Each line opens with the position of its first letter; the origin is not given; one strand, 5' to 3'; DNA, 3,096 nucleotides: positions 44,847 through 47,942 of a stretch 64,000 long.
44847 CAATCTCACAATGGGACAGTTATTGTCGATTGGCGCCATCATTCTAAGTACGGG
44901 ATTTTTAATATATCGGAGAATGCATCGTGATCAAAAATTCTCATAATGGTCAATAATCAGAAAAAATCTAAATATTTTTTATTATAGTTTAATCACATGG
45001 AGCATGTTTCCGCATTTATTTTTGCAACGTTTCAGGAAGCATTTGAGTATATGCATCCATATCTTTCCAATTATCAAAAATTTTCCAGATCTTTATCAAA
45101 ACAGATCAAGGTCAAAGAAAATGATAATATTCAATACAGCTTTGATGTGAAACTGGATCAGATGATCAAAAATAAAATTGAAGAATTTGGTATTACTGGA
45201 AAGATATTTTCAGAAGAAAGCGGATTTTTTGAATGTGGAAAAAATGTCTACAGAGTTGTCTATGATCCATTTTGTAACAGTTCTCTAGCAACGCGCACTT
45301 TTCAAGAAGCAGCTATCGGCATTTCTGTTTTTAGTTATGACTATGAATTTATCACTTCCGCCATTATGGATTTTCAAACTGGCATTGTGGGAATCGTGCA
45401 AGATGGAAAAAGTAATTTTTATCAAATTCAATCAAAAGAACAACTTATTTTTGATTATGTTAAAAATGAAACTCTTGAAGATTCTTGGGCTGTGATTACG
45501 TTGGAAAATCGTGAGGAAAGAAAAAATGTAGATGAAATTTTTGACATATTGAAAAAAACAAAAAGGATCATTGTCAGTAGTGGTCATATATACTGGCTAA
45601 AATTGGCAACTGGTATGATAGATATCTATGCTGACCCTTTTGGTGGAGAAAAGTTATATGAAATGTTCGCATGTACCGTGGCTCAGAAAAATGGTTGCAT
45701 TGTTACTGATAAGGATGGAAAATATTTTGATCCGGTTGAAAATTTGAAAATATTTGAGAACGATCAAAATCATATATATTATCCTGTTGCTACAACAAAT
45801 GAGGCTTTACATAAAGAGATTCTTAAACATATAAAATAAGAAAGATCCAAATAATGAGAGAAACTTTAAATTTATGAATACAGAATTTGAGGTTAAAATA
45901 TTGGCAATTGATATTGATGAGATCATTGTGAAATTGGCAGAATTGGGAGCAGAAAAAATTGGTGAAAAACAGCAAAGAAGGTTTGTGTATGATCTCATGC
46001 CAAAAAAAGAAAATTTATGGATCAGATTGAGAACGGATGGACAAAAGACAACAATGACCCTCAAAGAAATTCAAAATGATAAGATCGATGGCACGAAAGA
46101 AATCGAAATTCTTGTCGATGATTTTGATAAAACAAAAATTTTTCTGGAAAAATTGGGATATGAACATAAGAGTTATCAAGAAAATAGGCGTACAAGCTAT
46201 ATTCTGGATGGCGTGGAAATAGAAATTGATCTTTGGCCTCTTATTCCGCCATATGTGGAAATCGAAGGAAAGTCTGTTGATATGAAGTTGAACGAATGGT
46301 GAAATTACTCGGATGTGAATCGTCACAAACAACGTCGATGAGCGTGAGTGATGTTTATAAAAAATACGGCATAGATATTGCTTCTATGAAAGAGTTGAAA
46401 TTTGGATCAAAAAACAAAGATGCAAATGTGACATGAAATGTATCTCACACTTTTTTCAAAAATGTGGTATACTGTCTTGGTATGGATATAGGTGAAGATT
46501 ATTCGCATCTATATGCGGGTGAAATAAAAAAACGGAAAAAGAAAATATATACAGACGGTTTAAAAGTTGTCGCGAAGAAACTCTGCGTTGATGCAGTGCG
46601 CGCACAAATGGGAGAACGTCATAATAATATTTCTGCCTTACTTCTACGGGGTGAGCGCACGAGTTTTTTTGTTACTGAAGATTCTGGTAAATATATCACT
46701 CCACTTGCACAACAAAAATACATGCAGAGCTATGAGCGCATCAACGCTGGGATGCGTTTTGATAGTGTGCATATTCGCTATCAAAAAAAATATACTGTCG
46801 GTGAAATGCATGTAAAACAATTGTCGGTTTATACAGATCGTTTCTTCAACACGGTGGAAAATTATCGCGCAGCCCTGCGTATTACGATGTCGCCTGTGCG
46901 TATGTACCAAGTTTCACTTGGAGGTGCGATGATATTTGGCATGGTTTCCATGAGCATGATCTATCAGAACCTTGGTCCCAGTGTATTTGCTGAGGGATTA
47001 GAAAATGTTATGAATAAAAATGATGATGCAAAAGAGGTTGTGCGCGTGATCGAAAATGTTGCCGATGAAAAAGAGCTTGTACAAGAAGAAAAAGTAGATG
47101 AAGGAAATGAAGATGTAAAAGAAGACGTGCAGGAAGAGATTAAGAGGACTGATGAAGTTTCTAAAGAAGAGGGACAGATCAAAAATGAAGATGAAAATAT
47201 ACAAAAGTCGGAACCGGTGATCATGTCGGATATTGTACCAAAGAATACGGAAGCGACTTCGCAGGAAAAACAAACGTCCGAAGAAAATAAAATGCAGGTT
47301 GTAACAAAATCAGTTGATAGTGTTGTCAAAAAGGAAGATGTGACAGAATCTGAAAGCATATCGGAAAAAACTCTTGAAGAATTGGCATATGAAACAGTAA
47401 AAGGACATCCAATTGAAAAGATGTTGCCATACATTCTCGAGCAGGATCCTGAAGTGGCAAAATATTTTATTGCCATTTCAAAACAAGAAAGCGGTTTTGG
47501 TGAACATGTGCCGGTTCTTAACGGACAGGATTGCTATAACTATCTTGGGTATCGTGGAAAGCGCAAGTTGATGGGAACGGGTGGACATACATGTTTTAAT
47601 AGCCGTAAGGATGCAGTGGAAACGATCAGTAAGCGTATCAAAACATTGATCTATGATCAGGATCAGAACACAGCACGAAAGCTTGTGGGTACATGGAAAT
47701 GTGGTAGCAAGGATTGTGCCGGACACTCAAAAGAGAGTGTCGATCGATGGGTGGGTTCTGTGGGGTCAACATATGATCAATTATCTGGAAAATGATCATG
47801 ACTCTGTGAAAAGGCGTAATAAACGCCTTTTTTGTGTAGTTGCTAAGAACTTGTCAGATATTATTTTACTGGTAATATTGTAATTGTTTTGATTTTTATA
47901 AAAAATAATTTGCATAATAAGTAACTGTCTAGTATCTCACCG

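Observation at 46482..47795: Paralogous membrane-anchored proteins sharing a novel Cys-rich lysozyme/transglycosylase-like C-terminal domain (with 58718..59536)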

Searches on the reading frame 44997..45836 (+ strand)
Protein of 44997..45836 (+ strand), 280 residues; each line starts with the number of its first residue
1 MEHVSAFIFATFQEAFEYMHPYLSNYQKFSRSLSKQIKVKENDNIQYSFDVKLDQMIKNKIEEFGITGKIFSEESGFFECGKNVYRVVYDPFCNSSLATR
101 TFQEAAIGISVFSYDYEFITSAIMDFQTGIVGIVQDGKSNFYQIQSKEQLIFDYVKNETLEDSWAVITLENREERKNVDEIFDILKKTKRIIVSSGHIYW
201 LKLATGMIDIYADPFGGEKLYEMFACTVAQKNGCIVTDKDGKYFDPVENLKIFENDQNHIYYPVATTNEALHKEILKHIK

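Call 11: search_protein_families(library=pfam, proteins=[window:44997-45836:+], max_evalue=0.001)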
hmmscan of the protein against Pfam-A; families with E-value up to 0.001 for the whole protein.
window:44997-45836:+ (280 aa): 0 families

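Call 54: search_protein_families(library=pfam, proteins=[window:44997-45836:+], max_evalue=1)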
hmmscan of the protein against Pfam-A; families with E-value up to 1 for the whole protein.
window:44997-45836:+ (280 aa): 0 families

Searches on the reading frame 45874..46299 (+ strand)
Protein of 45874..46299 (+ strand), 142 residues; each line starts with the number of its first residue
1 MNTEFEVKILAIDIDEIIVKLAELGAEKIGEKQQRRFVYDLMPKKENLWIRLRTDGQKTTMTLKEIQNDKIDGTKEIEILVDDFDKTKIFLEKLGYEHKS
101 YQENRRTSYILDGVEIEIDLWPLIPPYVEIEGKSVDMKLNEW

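Call 11: search_protein_families(library=pfam, proteins=[window:45874-46299:+], max_evalue=0.001)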
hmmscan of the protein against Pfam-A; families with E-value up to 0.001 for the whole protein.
window:45874-46299:+ (142 aa): 1 family
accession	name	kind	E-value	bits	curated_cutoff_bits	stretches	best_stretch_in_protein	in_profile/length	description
PF01928.26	CYTH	-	1.3e-10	41.8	23.2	1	3-134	2-147/179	CYTH domain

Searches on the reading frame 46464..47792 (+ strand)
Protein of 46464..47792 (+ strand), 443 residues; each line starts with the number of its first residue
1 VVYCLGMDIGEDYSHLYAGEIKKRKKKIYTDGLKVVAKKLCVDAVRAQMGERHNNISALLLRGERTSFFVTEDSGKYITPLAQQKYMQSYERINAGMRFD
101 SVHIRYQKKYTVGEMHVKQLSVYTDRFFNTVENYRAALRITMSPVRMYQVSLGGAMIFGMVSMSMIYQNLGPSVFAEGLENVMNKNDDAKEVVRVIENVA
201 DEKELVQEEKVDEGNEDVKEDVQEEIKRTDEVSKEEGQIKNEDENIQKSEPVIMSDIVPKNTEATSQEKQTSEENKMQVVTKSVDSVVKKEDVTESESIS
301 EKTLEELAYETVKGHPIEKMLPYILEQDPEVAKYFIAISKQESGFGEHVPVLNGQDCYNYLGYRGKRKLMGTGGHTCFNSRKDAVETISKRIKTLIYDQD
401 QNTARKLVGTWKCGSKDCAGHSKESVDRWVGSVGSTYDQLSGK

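Call 4: search_protein_families(library=pfam, proteins=[window:46464-47792:+], max_evalue=1)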
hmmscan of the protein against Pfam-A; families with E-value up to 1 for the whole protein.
window:46464-47792:+ (443 aa): 1 family
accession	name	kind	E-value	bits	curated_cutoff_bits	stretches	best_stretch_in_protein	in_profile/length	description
PF20098.4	DUF6488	-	0.046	14.1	27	1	370-430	21-80/110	Family of unknown function (DUF6488)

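Call 5: search_protein_families(library=ncbifam, proteins=[window:46464-47792:+], max_evalue=1)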
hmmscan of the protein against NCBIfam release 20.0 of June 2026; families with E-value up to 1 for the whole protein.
window:46464-47792:+ (443 aa): 2 families
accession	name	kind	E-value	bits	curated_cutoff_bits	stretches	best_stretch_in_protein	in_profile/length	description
NF041378.1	XopZ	subfamily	0.12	10.3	1300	1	188-305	143-256/1292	XopZ family type III secretion system effector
NF053858.1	RomY_Nterm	subfamily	0.33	11.4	50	1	14-64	32-80/83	RomY N-terminal domain-containing regulatory protein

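Call 26: find_homologous_proteins(query=window:46482-47792:+)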
Query window:46482-47792:+ (437 aa): 375 proteins with E <= 0.001 among 4644 candidates; the best 120 are listed.
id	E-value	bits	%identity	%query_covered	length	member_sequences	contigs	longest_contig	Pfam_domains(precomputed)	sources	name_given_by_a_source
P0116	1.0e-285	965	100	100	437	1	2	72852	-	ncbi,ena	-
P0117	7.7e-250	847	87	100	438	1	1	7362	-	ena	-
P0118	9.9e-250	846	87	100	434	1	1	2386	-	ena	-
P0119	7.1e-233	791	81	100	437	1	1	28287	-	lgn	-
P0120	1.2e-198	678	71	100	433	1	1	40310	-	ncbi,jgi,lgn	ncbi:MAG: hypothetical protein WC819_06275 [Parcubacteria group bacterium]|jgi:hypothetical protein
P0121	2.3e-193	661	71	100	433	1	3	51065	-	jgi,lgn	jgi:hypothetical protein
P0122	3.5e-168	578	63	100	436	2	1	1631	-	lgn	-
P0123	3.1e-140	486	54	100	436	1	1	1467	-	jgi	jgi:hypothetical protein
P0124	6.1e-131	455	54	100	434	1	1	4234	-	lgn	-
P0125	6.7e-128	445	53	100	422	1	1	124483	-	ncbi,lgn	-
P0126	1.2e-119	418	51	100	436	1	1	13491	-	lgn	-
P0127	2.7e-118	413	51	100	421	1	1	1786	-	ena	-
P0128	2.0e-111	391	49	100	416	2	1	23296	-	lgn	-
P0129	1.2e-105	372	45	100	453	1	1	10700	-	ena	-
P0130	1.3e-105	372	45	100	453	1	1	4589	-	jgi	jgi:hypothetical protein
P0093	2.8e-102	361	49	89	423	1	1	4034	-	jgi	-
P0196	2.3e-57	213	52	34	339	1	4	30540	-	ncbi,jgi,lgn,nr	ncbi:MAG: hypothetical protein ACD_11C00006G0007 [uncultured bacterium]|nr:MAG: hypothetical protein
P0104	1.3e-56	210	37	89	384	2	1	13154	-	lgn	-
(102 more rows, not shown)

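Call 29: search_protein_families(library=pfam, proteins=[P0196], max_evalue=1)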
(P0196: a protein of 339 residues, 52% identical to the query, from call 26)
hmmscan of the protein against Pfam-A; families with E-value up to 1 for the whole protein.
P0196 (339 aa): 2 families
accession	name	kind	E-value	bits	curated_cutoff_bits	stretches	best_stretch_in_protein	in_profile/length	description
PF25100.1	DUF7809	-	0.099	13.4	27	1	169-230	78-140/160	Domain of unknown function (DUF7809)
PF22207.2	MCM3_WHD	-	0.91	10.4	27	0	169-207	13-51/58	MCM3 winged helix domain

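Call 43: predict_structure(alignment_id=A2)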
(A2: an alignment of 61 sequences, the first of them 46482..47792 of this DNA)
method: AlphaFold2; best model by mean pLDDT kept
length: 437 residues; sequences in the alignment: 61
mean_pLDDT: 65.4   pTM: 0.38
mean pLDDT of the five models: 65.4, 63.7, 62.2, 62.1, 60.8
residues with pLDDT >= 90: 104; 70-90: 119; 50-70: 52; < 50: 162
segments of 3 or more residues with pLDDT < 50: 1-7, 12-21, 23-30, 47-50, 63-67, 91-96, 170-211, 213-219, 221-292
pLDDT, mean of each block of 10 residues (from residue 1): 45 44 46 65 57 53 53 78 74 53 76 85 82 70 84 82 60 40 33 33 33 38 38 36 34 33 31 34 35 70 95 96 95 95 94 93 92 96 95 89 85 82 93 88
secondary structure, 60 per line:
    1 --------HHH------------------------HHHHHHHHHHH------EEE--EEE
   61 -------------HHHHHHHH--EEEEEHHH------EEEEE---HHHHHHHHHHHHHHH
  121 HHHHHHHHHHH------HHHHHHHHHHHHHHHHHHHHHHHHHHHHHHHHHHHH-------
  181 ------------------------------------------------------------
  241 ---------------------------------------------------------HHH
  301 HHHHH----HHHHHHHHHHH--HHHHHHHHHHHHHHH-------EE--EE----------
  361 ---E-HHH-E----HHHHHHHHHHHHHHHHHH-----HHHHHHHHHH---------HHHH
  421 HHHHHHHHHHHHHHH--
elements in order: H36-46 E53-55 E58-60 H74-81 E84-88 E98-102 H106-131 H138-173 H298-305 H310-320 H323-337 H375-392 H398-407 H417-435

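Call 46: fold_search(model_id=the predicted structure, library=pdb)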
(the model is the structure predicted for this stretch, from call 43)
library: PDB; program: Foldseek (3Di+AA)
matches with E <= 10: 44; with E <= 0.001: 0
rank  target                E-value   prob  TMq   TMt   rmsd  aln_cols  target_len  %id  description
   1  3vwo                  6.9e-03  1.00  0.19  0.45   6.7       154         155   12  Crystal structure of peptidoglycan hydrolase mutant from Sphingomonas sp. A1 (released 2013-09-04)
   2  3k3t                  1.7e-02  0.99  0.19  0.45   6.1       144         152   12  E185A mutant of peptidoglycan hydrolase from Sphingomonas sp. A1 (released 2010-07-14)
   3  2zyc                  2.0e-02  1.00  0.20  0.46   5.8       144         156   12  Crystal structure of peptidoglycan hydrolase from Sphingomonas sp. A1 (released 2009-02-03)
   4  5dn5_A                2.0e-02  0.96  0.16  0.40   9.7       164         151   15  Structure of a C-terminally truncated glycoside hydrolase domain from Salmonella typhimurium FlgJ (released 2016-02-24)
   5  5dn4                  2.8e-02  0.97  0.16  0.39   9.5       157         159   14  Structure of the glycoside hydrolase domain from Salmonella typhimurium FlgJ (released 2016-02-24)
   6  5dn5_C                4.0e-02  0.91  0.15  0.40   9.8       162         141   15  Structure of a C-terminally truncated glycoside hydrolase domain from Salmonella typhimurium FlgJ (released 2016-02-24)
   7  4pi7_A                1.2e-01  0.99  0.24  0.43   4.6       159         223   16  Crystal structure of S. Aureus Autolysin E in complex with disaccharide NAM-NAG (released 2015-10-14)
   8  4pi8_A                1.4e-01  0.99  0.25  0.44   4.8       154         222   17  Crystal structure of catalytic mutant E138A of S. Aureus Autolysin E in complex with disaccharide NAG-NAM (released 2015-10-14)
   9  7pj3                  1.5e-01  0.98  0.24  0.36   4.7       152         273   16  Crystal structure of catalytic domain in open conformation of LytB from Streptococcus pneumoniae (released 2022-09-07)
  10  4pi9                  2.0e-01  0.98  0.24  0.43   4.8       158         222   16  Crystal structure of S. Aureus Autolysin E in complex with muropeptide NAM-L-ALA-D-iGLU (released 2015-10-14)
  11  4kt3_A                4.1e-01  0.80  0.20  0.51   6.0       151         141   10  Structure of a type VI secretion system effector-immunity complex from Pseudomonas protegens (released 2013-07-31)
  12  3w6f_A                5.3e-01  0.89  0.21  0.54   6.5       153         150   14  Crystal structure of catalytic domain of chitinase from Ralstonia sp. A-471 (E162Q) in complex with disaccharide (released 2013-05-15)
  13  4hpe_D                1.3e+00  0.28  0.16  0.23   9.0       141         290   16  Crystal structure of a putative cell wall hydrolase (CD630_03720) from Clostridium difficile 630 at 2.38 A resolution (released 2012-11-28)
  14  1wvv_A                1.5e+00  0.25  0.19  0.35   8.0       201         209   11  Crystal structure of chitinase C mutant E147Q (released 2005-12-27)
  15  3wh1_A                2.4e+00  0.16  0.18  0.32   8.1       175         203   10  Crystal Structure of a Family GH19 Chitinase from Bryum coronatum in complex with (GlcNAc)4 at 1.0 A resolution (released 2014-03-26)
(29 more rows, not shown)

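Call 79: find_encoding_contigs(protein=P0120, flank=10000, max_places=1)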
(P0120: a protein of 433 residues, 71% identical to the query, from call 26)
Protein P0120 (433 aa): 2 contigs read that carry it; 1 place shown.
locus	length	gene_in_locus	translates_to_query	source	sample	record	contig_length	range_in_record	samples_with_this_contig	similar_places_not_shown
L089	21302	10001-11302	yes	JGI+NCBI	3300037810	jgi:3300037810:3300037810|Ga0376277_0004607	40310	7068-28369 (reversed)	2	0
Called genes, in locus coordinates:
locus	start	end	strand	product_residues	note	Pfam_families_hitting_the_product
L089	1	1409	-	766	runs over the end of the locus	-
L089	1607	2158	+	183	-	-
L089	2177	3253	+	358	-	PF02646:RmuC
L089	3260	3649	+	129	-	-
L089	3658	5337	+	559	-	-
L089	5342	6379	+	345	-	PF00953:Glycos_transf_4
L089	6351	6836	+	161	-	PF02643:DUF192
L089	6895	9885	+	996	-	PF07719:TPR_2 (faint), PF00515:TPR_1 (faint), PF13181:TPR_8 (faint), PF23914:TPR_CcmH_CycH (faint)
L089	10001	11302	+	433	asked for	-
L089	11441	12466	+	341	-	PF20686:CsoSCA_cat (weak)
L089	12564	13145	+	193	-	PF01058:Oxidored_q6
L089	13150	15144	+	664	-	PF00662:Proton_antipo_N (weak), PF00361:Proton_antipo_M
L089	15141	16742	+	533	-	PF00146:NADHdh, PF00420:Oxidored_q2 (weak)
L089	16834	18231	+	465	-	PF00361:Proton_antipo_M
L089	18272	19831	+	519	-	PF00329:Complex1_30kDa, PF00374:NiFeSe_Hases, PF00346:Complex1_49kDa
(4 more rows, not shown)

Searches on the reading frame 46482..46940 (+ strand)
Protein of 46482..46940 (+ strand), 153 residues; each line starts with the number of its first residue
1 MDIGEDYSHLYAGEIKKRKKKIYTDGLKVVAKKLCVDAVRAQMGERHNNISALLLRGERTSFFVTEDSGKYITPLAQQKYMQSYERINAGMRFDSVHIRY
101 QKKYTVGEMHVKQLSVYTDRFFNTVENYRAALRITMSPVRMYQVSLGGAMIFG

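Call 54: search_protein_families(library=pfam, proteins=[window:46482-46940:+], max_evalue=1)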
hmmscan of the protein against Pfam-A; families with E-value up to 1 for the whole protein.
window:46482-46940:+ (153 aa): 0 families
